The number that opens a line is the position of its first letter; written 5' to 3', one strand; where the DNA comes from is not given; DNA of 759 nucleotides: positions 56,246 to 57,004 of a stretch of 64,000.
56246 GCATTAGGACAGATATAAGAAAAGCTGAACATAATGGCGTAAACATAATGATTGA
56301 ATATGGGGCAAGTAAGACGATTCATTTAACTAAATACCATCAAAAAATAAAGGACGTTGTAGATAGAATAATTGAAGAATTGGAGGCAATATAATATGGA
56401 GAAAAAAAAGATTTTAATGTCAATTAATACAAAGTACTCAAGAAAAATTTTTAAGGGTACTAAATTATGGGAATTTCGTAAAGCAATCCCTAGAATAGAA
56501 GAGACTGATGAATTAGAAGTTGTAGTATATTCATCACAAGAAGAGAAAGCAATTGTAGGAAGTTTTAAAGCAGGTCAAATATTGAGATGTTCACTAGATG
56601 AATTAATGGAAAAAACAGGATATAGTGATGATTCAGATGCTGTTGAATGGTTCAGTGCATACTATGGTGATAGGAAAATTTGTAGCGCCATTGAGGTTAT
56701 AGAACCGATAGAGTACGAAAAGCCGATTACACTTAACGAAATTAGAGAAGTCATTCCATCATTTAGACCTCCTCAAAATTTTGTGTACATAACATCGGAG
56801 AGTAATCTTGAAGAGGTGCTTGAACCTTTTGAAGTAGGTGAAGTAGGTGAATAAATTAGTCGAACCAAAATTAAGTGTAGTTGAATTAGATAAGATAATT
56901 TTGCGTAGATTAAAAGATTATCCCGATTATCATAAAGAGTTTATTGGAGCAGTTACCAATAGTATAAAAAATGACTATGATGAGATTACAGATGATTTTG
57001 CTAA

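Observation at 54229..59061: Six-gene nucleoside/nucleotide-modification operon as the terminal cassette: Nudix, PfkB kinase, NDT-like glycosidase, ASCH, GNAT, PaaK-like ligase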

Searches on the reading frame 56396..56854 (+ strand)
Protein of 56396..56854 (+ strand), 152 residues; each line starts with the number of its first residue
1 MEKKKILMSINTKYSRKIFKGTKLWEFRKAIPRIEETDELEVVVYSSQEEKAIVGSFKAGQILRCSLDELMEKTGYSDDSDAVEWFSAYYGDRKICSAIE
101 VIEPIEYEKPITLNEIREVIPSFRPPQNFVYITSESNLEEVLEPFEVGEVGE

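Call 4: search_protein_families(library=pfam, proteins=[window:56396-56854:+], max_evalue=0.01)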
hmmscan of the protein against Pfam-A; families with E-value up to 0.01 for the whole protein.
window:56396-56854:+ (152 aa): 2 families
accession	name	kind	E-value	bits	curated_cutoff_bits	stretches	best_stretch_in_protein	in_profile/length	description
PF04266.20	ASCH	-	0.00016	22.7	21.2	1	8-90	1-81/103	ASCH domain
PF24353.1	DUF7513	-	0.0057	17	27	0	22-54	8-40/81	Domain of unknown function (DUF7513)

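Call 16: search_protein_families(library=ncbifam, proteins=[window:56396-56854:+], max_evalue=0.01)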
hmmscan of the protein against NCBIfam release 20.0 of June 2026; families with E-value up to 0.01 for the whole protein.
window:56396-56854:+ (152 aa): 0 families

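Call 17: search_protein_families(library=padloc, proteins=[window:56396-56854:+], max_evalue=0.01)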
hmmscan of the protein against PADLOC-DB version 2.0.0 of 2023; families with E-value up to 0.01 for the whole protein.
window:56396-56854:+ (152 aa): 3 families
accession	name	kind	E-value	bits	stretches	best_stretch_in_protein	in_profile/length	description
PDLC04425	PDC-M11B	-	6.9e-25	86.1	1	5-136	2-126/132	-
PDLC04424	PDC-M11B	-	3e-20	70.6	1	3-136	7-133/142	-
PDLC04423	PDC-M11B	-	1.3e-10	39.5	1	8-135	1-121/164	-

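Call 27: search_solved_structures(query=window:56396-56854:+, max_evalue=1, show_alignments=2)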
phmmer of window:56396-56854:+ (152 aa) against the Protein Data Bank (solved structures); distinct sequences matched with E-value up to 1: 4.
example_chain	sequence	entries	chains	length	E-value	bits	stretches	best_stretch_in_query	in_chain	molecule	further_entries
5gus_A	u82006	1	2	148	7.2e-07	32.7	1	2-137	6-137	Helix-turn-helix domain-containing protein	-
5guq_A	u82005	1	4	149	7.3e-07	32.6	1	2-137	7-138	Helix-turn-helix domain-containing protein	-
5y6c_A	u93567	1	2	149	1.9e-06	31.3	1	2-137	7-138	Helix-turn-helix domain-containing protein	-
5y6b_A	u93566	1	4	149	2.6e-06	30.9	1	2-137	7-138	Helix-turn-helix domain-containing protein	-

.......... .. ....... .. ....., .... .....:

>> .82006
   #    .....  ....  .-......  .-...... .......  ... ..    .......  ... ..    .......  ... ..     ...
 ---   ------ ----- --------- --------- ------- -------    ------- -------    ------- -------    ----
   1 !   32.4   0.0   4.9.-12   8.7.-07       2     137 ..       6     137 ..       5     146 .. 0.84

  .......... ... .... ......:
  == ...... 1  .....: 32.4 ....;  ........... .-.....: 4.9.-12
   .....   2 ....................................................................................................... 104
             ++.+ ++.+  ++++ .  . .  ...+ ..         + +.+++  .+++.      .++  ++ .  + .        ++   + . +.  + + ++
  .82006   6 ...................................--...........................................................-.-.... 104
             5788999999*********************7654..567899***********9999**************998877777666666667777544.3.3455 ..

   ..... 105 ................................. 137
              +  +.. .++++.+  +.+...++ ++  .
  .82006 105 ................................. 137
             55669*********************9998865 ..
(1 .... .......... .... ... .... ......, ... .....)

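Call 61: search_dna_similar(query=window:56396-56854:+, collection=plasmids, mode=protein, max_evalue=0.00001, max_rows=25)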
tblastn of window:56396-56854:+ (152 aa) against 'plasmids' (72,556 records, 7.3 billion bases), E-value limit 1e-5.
Records with a match: 20; places in all: 20; records where one place covers at least 80% of the query: 20.
Best place of each record, by identity: <60% 20.
By first word of the organism name: Rhizobium 3; Paenibacillus 1; Prevotella 1; Phocaeicola 1; Microcystis 1; Lacticaseibacillus 1; Azospirillum 1; Pseudomonas 1; Rhodococcus 1; Arthrobacter 1; and 8 more.
By predicted mobility (MOB-suite, as given by PLSDB): non-mobilizable 11; conjugative 6; mobilizable 3.
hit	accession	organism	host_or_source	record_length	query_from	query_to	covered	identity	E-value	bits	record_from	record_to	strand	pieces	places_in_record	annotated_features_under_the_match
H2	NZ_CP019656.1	Paenibacillus larvae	honeybees,cell culture,foul brood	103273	5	133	85%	38.2%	1e-11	68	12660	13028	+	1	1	ASCH domain-containing protein | N-acetyltransferase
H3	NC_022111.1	Prevotella sp. oral taxon 299 str. F0039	Homo sapiens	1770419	1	142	93%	34.3%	2e-10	64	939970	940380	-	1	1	none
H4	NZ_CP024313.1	Rhizobium sp. NXC24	Phaseolus vulgaris,cell culture,plant ...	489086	5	135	86%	36.4%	2e-11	67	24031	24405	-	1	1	ASCH domain-containing protein | EVE domain-containing protein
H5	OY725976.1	Phocaeicola massiliensis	-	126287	5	143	91%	33.1%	3e-12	70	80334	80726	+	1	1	none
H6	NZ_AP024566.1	Microcystis aeruginosa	-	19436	6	135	86%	34.4%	1e-10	65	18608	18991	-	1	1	ASCH domain-containing protein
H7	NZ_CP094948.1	Lacticaseibacillus paracasei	Homo sapiens,single cell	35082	7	132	83%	35.1%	3e-8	58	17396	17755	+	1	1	ASCH domain-containing protein | hypothetical protein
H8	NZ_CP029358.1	Azospirillum thermophilum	cell culture,hot spring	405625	3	142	92%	31.4%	1e-10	66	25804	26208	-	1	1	helix-turn-helix domain-containing protein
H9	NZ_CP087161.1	Pseudomonas sp. CIP-10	-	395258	5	135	86%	32.8%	4e-9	61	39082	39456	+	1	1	ASCH domain-containing protein | N-acetyltransferase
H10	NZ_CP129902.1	Rhodococcus ruber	soil,bacterial genome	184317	6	136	86%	32.6%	2e-6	53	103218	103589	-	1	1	ASCH domain-containing protein | GNAT family N-acetyltransferase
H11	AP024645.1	Arthrobacter sp. StoSoilB3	-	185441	3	133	86%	32.1%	5e-7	55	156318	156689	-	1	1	hypothetical protein (x2)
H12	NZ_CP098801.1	Rhizobium anhuiense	Trifolium dubium,Cell culture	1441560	5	135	86%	32.1%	2e-6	53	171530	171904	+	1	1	record has no annotation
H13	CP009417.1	Jeotgalibacillus malaysiensis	-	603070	3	132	86%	31.8%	2e-7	56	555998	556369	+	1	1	hypothetical protein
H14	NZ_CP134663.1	Escherichia coli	Larus michahellis,bacteria,cloaca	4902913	5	134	86%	30.8%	3e-9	61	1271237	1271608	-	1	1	none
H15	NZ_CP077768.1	Clostridium sp. CM028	single colony,lamb meat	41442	6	132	84%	30.5%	9e-6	51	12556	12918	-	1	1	hypothetical protein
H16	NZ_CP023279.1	Nostoc sp. CENA543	cell culture,Brazilian saline-alkaline ...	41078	6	133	84%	30.1%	6e-7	55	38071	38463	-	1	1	EVE domain-containing protein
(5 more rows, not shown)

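Call 62: get_annotated_region(hit=H2, flank=5000)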
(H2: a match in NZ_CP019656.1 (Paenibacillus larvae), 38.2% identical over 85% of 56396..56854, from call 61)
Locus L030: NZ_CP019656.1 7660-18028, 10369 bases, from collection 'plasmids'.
description: Paenibacillus larvae subsp. larvae strain Eric_III plasmid unnamed1, complete sequence
organism: Paenibacillus larvae (NCBI taxid 147375)
taxonomy: Bacteria; Bacillota; Bacilli; Bacillales; Paenibacillaceae; Paenibacillus; Paenibacillus larvae
host: -; source: honeybees,cell culture,foul brood; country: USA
typing (MOB-suite, as given by PLSDB): mobilizable; replicon rep_cluster_2241; relaxase MOBP
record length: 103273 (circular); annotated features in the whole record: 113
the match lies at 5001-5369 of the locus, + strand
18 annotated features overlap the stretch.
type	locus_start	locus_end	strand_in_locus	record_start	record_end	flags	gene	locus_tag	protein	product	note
CDS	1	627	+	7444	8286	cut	-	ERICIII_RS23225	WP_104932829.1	hypothetical protein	-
CDS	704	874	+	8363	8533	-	-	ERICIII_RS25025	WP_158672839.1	hypothetical protein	-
CDS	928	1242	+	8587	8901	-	-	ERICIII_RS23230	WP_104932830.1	hypothetical protein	-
CDS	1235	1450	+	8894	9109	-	-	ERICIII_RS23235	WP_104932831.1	hypothetical protein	-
CDS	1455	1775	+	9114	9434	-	-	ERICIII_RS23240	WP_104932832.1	hypothetical protein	-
CDS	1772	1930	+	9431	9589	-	-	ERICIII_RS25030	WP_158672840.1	hypothetical protein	-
CDS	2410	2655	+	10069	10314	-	-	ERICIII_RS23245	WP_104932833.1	hypothetical protein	-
CDS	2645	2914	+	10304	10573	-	-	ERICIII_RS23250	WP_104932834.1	hypothetical protein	-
CDS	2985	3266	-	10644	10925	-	-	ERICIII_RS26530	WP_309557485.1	hypothetical protein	-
CDS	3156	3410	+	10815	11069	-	-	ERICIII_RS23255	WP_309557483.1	transposase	-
CDS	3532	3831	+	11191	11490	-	-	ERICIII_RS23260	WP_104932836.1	hypothetical protein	-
CDS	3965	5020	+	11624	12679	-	-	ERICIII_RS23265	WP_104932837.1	N-acetyltransferase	-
CDS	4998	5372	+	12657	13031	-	-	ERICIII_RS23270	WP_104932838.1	ASCH domain-containing protein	-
CDS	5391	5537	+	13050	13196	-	-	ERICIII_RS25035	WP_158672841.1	hypothetical protein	-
CDS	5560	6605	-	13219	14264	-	-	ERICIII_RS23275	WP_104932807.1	IS630 family transposase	-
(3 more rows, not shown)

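Call 63: get_annotated_region(hit=H9, flank=5000)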
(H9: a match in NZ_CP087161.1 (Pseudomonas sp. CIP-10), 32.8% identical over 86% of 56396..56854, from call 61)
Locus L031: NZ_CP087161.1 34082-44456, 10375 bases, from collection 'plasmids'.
description: Pseudomonas sp. CIP-10 plasmid unnamed1, complete sequence
organism: Pseudomonas sp. CIP-10 (NCBI taxid 2892442)
taxonomy: Bacteria; Pseudomonadota; Gammaproteobacteria; Pseudomonadales; Pseudomonadaceae; Pseudomonas; Pseudomonas sp. CIP-10
host: -; source: -; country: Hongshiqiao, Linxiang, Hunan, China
typing (MOB-suite, as given by PLSDB): conjugative; relaxase MOBF; mating-pair formation MPF_F
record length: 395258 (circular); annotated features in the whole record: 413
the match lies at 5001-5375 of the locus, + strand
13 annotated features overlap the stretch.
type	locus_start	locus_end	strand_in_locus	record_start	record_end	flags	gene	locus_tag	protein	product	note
CDS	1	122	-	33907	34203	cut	-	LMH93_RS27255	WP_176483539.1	hypothetical protein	-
CDS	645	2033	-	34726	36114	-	-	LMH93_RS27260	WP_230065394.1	DEAD/DEAH box helicase family protein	-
CDS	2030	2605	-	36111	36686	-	-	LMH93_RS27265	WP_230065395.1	hypothetical protein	-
CDS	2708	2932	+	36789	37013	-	-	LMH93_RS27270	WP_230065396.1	helix-turn-helix transcriptional regulator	-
CDS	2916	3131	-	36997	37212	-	-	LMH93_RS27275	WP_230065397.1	hypothetical protein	-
CDS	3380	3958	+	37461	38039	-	-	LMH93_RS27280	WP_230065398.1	ATP-binding protein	-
CDS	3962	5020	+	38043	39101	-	-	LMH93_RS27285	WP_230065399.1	N-acetyltransferase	-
CDS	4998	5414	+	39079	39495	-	-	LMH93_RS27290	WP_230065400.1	ASCH domain-containing protein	-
CDS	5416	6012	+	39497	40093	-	-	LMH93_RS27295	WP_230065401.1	GNAT family N-acetyltransferase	-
CDS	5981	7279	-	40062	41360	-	-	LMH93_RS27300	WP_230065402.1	hypothetical protein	-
CDS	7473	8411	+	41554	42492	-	-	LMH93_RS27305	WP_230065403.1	helix-turn-helix domain-containing protein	GO:0006355 - regulation of DNA-templated transcription [Evidence IEA]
CDS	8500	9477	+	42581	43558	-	-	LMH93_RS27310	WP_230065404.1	zinc-binding alcohol dehydrogenase family protein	-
CDS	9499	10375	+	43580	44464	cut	-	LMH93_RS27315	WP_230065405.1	arginase family protein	-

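Call 65: search_protein_families(library=padloc, proteins=[L030:3965-5020:+, L030:4998-5372:+, L031:3962-5020:+, L031:4998-5414:+, L031:3380-3958:+, L031:5416-6012:+], max_evalue=0.001)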
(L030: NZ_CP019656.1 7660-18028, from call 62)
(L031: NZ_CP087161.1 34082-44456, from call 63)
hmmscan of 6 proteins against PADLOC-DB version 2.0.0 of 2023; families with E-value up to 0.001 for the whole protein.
L030:3965-5020:+ (351 aa): 6 families
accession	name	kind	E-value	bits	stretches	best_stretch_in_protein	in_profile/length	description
PDLC04419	PDC-M11A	-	1.2e-140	467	1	4-351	11-357/357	-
PDLC04422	PDC-M11A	-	1.5e-86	289.3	1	5-350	155-500/501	-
PDLC04418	PDC-M11A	-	9.3e-84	279.9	1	6-351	93-444/444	-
PDLC04421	PDC-M11A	-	4.5e-40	135.8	1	7-315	159-458/486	-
PDLC04420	PDC-M11A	-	3.2e-35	119.8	1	4-316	43-350/376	-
PDLC04417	PDC-M11A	-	1.5e-31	107.9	1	14-344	164-494/501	-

L030:4998-5372:+ (124 aa): 3 families
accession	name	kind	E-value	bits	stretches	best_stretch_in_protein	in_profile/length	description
PDLC04425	PDC-M11B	-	4.2e-49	164.4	1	1-123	1-122/132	-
PDLC04424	PDC-M11B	-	2e-43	145.7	1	1-123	8-129/142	-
PDLC04423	PDC-M11B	-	3.2e-15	54.5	1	5-123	1-118/164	-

L031:3962-5020:+ (352 aa): 6 families
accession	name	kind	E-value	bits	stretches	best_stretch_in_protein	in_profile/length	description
PDLC04419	PDC-M11A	-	1.8e-137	456.4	1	2-352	10-357/357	-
PDLC04422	PDC-M11A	-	2.2e-92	308.5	1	3-351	154-500/501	-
PDLC04418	PDC-M11A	-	1.9e-81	272.3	1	4-352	92-444/444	-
PDLC04421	PDC-M11A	-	6.2e-44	148.5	1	8-340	161-481/486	-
PDLC04420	PDC-M11A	-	3.9e-39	132.6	1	9-318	49-351/376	-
PDLC04417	PDC-M11A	-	2.7e-35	120.3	1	14-352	165-501/501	-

L031:4998-5414:+ (138 aa): 3 families
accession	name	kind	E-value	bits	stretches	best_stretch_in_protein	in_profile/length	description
PDLC04425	PDC-M11B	-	1.8e-50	168.8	1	1-127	1-126/132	-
PDLC04424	PDC-M11B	-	1.3e-43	146.3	1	1-132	8-138/142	-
PDLC04423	PDC-M11B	-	1.8e-24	84.6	1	5-124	1-119/164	-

L031:3380-3958:+ (192 aa): 0 families

L031:5416-6012:+ (198 aa): 1 family
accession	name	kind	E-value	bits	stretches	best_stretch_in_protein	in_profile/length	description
PDLC04421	PDC-M11A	-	0.00038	17.3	1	49-155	175-287/486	-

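Call 76: search_protein_families(library=pfam, proteins=[L030:3965-5020:+], max_evalue=0.01)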
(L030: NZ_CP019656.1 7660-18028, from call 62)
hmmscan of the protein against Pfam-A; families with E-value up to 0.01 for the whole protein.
L030:3965-5020:+ (351 aa): 0 families

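Call 100: search_protein_families(library=ncbifam, proteins=[L030:3965-5020:+], max_evalue=0.00001)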
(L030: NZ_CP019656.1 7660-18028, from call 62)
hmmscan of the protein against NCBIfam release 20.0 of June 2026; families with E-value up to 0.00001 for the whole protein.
L030:3965-5020:+ (351 aa): 0 families
